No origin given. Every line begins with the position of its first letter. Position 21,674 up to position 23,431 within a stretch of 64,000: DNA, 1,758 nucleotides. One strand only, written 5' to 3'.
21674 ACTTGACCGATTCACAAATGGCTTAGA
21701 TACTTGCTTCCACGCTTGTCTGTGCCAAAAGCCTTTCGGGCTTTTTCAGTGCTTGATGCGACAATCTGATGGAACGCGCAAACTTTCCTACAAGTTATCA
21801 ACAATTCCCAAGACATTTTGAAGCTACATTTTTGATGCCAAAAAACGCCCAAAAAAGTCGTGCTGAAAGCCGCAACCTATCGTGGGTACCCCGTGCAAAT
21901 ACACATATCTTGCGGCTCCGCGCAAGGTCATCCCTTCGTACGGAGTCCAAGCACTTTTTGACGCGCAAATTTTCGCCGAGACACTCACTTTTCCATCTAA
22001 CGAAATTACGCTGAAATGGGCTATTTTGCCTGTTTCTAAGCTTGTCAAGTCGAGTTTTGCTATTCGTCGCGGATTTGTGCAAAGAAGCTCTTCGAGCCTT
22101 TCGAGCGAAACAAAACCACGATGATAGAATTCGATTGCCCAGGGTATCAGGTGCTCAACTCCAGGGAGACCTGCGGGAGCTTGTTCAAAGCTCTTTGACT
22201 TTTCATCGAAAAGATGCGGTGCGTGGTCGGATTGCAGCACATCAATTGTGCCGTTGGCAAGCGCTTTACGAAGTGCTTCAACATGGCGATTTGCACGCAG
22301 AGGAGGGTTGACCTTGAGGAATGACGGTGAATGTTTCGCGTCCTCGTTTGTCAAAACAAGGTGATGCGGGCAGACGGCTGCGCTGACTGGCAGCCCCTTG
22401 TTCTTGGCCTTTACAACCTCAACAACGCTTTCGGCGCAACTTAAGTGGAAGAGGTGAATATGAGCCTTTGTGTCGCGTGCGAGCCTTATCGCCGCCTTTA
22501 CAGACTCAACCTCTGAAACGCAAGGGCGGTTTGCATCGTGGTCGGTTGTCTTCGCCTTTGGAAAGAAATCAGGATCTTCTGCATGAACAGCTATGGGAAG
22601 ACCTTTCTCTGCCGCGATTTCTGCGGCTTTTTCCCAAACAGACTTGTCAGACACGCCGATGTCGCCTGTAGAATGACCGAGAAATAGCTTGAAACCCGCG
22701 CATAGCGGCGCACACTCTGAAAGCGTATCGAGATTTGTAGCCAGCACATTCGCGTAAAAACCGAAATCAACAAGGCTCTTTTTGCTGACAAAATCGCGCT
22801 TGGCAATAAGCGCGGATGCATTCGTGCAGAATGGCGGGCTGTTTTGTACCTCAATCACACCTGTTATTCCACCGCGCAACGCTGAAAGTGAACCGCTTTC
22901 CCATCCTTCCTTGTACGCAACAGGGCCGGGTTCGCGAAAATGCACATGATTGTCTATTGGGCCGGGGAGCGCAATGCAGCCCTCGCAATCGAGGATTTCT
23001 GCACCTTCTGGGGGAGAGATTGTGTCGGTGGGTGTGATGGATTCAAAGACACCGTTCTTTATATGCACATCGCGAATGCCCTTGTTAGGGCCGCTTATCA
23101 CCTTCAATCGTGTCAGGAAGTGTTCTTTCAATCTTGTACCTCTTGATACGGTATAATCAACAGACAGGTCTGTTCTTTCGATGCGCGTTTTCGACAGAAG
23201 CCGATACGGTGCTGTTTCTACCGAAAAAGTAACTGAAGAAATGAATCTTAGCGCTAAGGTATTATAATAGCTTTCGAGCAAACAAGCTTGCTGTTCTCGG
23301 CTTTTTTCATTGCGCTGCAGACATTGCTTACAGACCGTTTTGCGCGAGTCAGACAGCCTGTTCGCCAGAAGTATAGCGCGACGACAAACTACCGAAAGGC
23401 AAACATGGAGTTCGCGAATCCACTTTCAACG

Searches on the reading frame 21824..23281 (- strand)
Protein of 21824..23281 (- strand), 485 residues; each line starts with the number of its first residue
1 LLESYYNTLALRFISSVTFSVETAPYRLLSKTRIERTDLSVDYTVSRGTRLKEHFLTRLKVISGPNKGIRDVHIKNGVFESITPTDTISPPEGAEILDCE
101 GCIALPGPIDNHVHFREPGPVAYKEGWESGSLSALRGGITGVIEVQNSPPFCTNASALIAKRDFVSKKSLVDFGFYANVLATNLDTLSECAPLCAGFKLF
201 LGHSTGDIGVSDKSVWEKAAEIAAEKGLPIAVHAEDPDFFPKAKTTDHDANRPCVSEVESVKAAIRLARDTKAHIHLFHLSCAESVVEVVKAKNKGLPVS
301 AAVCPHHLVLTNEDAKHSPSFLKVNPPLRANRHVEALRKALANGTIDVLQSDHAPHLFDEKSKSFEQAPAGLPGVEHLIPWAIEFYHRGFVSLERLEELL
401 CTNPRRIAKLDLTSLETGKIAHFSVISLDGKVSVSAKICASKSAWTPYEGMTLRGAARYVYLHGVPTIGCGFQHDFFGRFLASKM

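Call 73: search_protein_families(library=ncbifam, proteins=[window:21824-23281:-], max_evalue=0.00001)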
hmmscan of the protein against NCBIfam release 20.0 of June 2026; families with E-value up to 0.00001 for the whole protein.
window:21824-23281:- (485 aa): 31 families (the best 25 are shown)
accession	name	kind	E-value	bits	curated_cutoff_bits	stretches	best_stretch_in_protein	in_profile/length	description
TIGR00857.1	pyrC_multi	subfamily_domain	6.8e-91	305.3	279.05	1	70-464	6-405/412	dihydroorotase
NF002668.0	PRK02382.1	equivalog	5.3e-87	292.3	452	1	66-452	10-396/436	dihydroorotase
NF006559.0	PRK09060.1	equivalog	1.3e-79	267.6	482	1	61-460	14-414/444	dihydroorotase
TIGR03178.1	allantoinase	equivalog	5.6e-76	256.1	357.85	1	60-466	8-423/441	allantoinase AllB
NF006688.0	PRK09236.1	equivalog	1.5e-73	248.1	535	1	57-463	7-421/444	dihydroorotase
NF005751.0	PRK07575.1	equivalog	3.4e-73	246.6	529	1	68-464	20-416/440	dihydroorotase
NF003271.0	PRK04250.1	equivalog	9.4e-67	225.4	405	1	72-464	21-384/407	dihydroorotase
NF006837.0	PRK09357.1-2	equivalog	4.5e-65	219.9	575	1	70-457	19-411/428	dihydroorotase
NF004839.0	PRK06189.1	equivalog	8.8e-65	219.1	631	1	70-466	21-429/451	allantoinase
NF006836.0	PRK09357.1-1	equivalog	4.5e-63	213.5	538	1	68-468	15-424/432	dihydroorotase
NF006841.0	PRK09357.2-2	equivalog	6.3e-60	203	640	1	65-457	14-406/421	dihydroorotase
NF002284.0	PRK01211.1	subfamily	1.4e-58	198.8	462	1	71-452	17-374/409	dihydroorotase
NF006844.0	PRK09357.2-5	equivalog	2.4e-58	198.1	701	1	69-464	21-416/422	dihydroorotase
NF001541.2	PRK00369.1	equivalog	3.9e-56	190.3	310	1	92-464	30-379/400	dihydroorotase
NF006839.0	PRK09357.1-4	equivalog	9.9e-56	189.1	576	1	70-464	20-416/422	dihydroorotase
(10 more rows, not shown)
